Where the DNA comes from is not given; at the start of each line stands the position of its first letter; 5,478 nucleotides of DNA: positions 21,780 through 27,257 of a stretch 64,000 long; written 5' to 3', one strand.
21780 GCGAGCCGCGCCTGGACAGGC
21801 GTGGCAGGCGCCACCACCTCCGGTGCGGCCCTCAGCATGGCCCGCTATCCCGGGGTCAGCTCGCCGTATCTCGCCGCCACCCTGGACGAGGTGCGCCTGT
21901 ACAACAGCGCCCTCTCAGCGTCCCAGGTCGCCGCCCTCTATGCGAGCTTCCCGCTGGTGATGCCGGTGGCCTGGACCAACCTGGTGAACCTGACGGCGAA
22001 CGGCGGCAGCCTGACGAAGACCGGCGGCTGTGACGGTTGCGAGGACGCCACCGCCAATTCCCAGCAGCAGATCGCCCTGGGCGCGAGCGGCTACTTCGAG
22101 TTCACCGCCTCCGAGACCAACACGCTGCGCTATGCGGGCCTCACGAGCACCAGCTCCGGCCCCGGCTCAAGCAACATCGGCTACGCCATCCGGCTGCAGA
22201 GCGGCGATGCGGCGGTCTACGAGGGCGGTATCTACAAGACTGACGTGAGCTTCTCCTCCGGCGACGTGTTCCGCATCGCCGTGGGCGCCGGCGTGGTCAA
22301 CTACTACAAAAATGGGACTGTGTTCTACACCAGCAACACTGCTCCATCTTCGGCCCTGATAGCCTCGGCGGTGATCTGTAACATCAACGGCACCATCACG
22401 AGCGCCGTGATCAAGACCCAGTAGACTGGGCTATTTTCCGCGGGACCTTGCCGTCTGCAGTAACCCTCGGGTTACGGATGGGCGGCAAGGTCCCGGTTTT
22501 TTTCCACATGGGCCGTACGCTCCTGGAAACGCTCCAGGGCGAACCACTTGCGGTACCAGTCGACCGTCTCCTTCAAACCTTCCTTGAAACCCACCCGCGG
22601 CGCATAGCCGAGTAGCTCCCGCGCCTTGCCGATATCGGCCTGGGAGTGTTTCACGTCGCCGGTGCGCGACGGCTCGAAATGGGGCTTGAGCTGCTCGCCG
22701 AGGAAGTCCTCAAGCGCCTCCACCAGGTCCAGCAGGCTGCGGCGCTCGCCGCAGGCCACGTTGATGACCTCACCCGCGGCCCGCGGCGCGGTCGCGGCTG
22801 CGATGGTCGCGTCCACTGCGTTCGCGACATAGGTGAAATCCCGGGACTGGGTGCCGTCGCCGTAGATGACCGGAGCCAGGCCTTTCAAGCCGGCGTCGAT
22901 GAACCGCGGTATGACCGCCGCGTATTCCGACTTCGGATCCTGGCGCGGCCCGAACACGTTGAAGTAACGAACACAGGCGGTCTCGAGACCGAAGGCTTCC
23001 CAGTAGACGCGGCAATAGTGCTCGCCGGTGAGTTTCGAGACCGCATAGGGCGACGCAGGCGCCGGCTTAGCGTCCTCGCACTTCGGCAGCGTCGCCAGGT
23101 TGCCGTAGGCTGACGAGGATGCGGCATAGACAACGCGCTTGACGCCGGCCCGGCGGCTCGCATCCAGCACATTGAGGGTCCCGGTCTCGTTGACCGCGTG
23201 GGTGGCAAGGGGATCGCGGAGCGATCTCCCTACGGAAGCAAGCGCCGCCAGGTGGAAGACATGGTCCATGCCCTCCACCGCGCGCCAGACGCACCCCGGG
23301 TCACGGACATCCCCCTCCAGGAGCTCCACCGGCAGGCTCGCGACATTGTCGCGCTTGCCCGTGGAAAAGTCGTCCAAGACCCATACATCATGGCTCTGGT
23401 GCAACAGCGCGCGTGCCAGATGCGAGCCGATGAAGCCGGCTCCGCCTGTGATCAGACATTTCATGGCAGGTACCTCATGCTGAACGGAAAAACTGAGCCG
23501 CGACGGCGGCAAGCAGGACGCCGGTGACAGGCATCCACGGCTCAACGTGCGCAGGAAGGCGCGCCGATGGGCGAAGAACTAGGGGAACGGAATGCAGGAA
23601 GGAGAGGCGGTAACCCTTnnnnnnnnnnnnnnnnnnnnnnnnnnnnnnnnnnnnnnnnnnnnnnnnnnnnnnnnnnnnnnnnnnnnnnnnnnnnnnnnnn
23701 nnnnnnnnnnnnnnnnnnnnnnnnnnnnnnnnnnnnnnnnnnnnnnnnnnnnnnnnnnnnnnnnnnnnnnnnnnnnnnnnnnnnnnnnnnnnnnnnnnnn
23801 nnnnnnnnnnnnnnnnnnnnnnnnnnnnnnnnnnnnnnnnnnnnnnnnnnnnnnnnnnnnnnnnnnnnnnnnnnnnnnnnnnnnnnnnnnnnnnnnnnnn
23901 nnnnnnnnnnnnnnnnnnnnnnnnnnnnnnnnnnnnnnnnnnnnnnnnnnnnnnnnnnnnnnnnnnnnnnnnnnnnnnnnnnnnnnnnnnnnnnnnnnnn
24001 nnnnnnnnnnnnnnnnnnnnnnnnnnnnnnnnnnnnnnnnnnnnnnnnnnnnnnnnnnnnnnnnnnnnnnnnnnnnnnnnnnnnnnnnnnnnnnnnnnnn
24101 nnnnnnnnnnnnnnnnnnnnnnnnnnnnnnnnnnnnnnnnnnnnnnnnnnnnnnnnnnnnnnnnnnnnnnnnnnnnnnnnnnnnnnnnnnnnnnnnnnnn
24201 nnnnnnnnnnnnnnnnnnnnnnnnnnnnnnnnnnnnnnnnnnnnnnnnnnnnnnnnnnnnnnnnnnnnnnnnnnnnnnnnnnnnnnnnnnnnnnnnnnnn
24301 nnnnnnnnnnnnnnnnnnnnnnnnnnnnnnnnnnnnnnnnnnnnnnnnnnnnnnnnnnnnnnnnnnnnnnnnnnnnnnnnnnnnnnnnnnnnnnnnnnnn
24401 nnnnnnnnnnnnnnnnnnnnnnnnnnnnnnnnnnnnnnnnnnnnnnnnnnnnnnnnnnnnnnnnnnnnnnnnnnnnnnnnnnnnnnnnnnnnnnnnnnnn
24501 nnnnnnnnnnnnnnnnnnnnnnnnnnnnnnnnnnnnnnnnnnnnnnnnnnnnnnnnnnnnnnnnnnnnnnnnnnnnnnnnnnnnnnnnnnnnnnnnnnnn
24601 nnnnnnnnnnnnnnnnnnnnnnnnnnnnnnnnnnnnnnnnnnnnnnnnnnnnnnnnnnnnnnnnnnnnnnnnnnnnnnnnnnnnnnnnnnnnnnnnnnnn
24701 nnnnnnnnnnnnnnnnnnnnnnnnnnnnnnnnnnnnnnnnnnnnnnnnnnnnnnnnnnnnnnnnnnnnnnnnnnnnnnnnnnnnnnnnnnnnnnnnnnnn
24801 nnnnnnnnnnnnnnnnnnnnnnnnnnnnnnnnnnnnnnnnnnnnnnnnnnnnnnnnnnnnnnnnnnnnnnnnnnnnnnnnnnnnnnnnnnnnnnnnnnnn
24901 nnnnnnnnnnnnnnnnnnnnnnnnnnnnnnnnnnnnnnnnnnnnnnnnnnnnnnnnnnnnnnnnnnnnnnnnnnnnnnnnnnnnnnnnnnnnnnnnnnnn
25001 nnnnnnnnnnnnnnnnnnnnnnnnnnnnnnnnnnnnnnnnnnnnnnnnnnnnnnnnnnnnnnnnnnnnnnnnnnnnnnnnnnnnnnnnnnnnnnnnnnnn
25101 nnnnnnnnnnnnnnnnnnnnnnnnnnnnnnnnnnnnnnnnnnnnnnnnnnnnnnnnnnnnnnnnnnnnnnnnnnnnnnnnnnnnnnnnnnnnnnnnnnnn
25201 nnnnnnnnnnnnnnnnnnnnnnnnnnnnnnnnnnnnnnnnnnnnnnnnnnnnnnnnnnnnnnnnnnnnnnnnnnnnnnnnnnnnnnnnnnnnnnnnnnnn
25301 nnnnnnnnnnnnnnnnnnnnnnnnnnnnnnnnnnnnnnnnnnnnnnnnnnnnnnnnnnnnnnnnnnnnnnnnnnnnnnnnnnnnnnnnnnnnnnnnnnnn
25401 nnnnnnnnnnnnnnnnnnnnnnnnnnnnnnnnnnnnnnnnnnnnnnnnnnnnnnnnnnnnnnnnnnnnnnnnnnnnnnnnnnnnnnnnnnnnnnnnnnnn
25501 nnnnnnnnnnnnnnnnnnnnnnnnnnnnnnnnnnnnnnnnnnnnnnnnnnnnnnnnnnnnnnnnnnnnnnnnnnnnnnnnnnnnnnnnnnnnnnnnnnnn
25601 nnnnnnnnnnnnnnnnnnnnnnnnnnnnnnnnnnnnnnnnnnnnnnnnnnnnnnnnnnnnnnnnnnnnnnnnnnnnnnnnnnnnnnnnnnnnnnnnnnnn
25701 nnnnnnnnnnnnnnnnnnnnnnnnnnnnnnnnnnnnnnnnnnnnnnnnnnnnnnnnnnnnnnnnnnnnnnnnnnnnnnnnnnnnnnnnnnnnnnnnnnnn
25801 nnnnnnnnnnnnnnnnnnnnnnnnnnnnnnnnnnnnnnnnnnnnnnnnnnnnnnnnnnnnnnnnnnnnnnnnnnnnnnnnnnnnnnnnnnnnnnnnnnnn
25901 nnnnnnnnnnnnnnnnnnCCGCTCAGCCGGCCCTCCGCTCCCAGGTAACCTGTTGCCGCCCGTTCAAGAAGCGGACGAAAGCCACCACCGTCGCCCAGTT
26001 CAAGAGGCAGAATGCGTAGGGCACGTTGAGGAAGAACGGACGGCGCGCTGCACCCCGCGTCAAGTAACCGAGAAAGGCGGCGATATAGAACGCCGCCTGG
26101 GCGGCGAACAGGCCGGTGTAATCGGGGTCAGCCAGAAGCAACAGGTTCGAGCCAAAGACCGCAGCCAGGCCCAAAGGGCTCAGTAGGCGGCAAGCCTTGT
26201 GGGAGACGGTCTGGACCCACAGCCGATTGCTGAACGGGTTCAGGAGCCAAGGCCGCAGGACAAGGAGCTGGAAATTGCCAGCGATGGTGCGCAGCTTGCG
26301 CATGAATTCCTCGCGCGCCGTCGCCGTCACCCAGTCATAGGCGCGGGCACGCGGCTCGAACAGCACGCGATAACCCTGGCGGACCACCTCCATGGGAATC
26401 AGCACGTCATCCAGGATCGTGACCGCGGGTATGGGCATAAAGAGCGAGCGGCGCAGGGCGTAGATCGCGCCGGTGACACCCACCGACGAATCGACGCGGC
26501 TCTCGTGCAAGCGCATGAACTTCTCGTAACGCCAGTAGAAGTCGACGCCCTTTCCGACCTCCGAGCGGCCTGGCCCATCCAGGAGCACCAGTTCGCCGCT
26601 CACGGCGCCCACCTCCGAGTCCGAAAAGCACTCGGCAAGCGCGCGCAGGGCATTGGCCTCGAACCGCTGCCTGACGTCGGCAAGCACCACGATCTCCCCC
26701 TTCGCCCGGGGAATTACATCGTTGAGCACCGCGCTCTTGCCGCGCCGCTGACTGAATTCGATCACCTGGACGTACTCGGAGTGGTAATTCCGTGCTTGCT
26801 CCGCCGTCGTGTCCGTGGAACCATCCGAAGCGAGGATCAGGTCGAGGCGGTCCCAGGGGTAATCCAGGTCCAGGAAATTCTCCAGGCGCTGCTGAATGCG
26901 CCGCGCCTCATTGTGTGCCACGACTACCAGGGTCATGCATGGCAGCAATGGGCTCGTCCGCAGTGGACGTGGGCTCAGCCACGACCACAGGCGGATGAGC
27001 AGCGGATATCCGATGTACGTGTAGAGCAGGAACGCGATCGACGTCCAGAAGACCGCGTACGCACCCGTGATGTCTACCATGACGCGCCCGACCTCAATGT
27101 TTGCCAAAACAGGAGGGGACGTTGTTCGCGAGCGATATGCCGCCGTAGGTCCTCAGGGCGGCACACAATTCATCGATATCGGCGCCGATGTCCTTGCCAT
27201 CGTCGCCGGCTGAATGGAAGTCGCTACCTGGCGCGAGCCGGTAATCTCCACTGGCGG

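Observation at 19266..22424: The 40-kb EPS locus is bracketed by paralogous secreted proteins sharing an unassigned N-terminal domain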

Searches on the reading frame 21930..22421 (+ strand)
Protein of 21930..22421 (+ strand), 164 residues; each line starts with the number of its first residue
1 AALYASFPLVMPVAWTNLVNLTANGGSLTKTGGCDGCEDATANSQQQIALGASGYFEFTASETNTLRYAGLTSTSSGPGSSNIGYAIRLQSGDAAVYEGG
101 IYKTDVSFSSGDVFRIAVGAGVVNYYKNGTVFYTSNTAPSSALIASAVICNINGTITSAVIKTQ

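Call 9: search_solved_structures(query=window:21930-22421:+, max_evalue=10)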
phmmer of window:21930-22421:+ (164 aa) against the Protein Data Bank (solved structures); distinct sequences matched with E-value up to 10: 2.
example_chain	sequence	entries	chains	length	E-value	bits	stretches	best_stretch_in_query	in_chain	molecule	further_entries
9p1q_A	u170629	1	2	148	0.64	13.3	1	74-115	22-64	Ubiquitin-conjugating enzyme E2 E3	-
5jp4_B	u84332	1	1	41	1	12.6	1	51-85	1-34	Uncharacterized protein C18G6.09c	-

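Call 31: search_protein_families(library=pfam, proteins=[window:21930-22421:+], max_evalue=10)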
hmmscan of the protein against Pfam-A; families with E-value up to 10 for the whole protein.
window:21930-22421:+ (164 aa): 0 families

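Call 61: predict_structure(alignment_id=A3)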
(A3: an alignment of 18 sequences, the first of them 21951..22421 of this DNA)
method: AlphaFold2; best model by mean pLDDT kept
length: 157 residues; sequences in the alignment: 18
mean_pLDDT: 95.4   pTM: 0.90
mean pLDDT of the five models: 95.4, 95.2, 95.0, 95.0, 94.3
residues with pLDDT >= 90: 146; 70-90: 9; 50-70: 2; < 50: 0
segments of 3 or more residues with pLDDT < 50: none
pLDDT, mean of each block of 10 residues (from residue 1): 89 96 96 96 96 96 90 93 98 97 98 96 98 97 96 93
secondary structure, 60 per line:
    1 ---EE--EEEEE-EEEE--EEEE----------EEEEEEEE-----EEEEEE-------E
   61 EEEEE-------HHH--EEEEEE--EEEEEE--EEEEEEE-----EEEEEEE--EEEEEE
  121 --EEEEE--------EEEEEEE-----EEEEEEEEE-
elements in order: E8-12 E14-17 E20-23 E34-41 E47-52 E60-65 E78-83 E86-91 E94-100 E106-112 E115-120 E123-127 E136-142 E148-156

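Call 63: fold_search(model_id=the predicted structure, library=pdb)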
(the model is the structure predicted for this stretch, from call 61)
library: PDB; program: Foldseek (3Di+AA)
matches with E <= 10: 1830; with E <= 0.001: 210
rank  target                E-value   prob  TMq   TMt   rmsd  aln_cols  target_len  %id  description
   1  3d6e_A                1.0e-05  1.00  0.63  0.55   5.6       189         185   12  Crystal structure of the engineered 1,3-1,4-beta-glucanase protein from Bacillus licheniformis (released 2009-05-19)
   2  7b2s                  1.6e-05  1.00  0.65  0.60   4.0       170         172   12  Crystal structure of SPRY domain of TRIM9 (released 2021-01-13)
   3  6sjh_A                1.7e-05  1.00  0.64  0.54   5.5       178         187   12  Structure of the PRY-SPRY domain of human Trim16L/Trim70 (released 2021-02-24)
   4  7qs5_B                2.2e-05  1.00  0.64  0.62   4.6       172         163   13  Crystal structure of B30.2 PRYSPRY domain of TRIM67 (released 2022-05-04)
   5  1gbg                  2.2e-05  1.00  0.54  0.42   7.3       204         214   10  BACILLUS LICHENIFORMIS BETA-GLUCANASE (released 1995-12-07)
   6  7qs5_A                2.3e-05  1.00  0.62  0.60   4.2       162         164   14  Crystal structure of B30.2 PRYSPRY domain of TRIM67 (released 2022-05-04)
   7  3wvj_A                2.5e-05  1.00  0.55  0.42   6.1       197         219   11  The crystal structure of native glycosidic hydrolase (released 2015-06-24)
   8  7ccb_A                2.6e-05  1.00  0.66  0.63   3.9       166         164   16  Crystal structure of the SPRY domain-containing protein 7 (SPRY7) (released 2020-10-14)
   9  5zqi                  2.6e-05  1.00  0.56  0.43   4.2       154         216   11  Alginate lyase AlgAT5 from Polysaccharide Lyase family 7 (released 2019-04-24)
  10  4xw3_B                2.6e-05  1.00  0.63  0.53   4.9       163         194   14  Crystal structure of the SPRY domain of the human DEAD-box protein DDX1 (released 2015-09-09)
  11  6sjh_B                2.9e-05  1.00  0.63  0.55   5.3       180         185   13  Structure of the PRY-SPRY domain of human Trim16L/Trim70 (released 2021-02-24)
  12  4xw3_A                3.2e-05  1.00  0.62  0.53   4.8       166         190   14  Crystal structure of the SPRY domain of the human DEAD-box protein DDX1 (released 2015-09-09)
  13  5f6k_B                3.6e-05  1.00  0.59  0.53   3.8       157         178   17  Crystal structure of the MLL3-Ash2L-RbBP5 complex (released 2016-02-24)
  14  7nsc_A                4.4e-05  1.00  0.69  0.42   4.0       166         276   17  Substrate receptor scaffolding module of human CTLH E3 ubiquitin ligase (released 2021-05-05)
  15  9soc_A                4.6e-05  1.00  0.69  0.28   3.8       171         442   18  Murine RanBP10-Twa1 complex (released 2026-02-18)
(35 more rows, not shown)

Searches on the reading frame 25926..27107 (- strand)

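Call 16: search_protein_families(library=pfam, proteins=[window:25926-27107:-], max_evalue=0.00001)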
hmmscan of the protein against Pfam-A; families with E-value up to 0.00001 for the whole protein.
window:25926-27107:- (394 aa): 3 families
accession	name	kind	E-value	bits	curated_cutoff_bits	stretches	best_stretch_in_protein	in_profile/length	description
PF00535.33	Glycos_transf_2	-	1.8e-16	61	23.3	1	60-185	2-127/168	Glycosyl transferase family 2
PF13641.12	Glyco_tranf_2_3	-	1.3e-13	52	27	1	58-271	3-224/230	Glycosyltransferase like family 2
PF13632.12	Glyco_trans_2_3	-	1.5e-06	28.6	27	1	148-322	10-180/198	Glycosyl transferase family group 2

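Call 60: search_protein_families(library=ncbifam, proteins=[window:25926-27107:-], max_evalue=1e-10)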
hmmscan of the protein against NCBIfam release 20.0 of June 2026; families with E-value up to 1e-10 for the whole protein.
window:25926-27107:- (394 aa): 3 families
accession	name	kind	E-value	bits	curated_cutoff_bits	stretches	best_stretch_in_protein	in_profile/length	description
TIGR03937.1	PgaC_IcaA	equivalog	4.3e-17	62.2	422.3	1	54-172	43-162/407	poly-beta-1,6-N-acetyl-D-glucosamine synthase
TIGR03965.1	mycofact_glyco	equivalog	8.7e-15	54.5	280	1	47-176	66-194/467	mycofactocin biosynthesis glycosyltransferase MftF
NF041865.1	EpsU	equivalog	8.3e-11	41.5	700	0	31-163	14-149/394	exopolysaccharide biosynthesis GT2 family glycosyltransferase EpsU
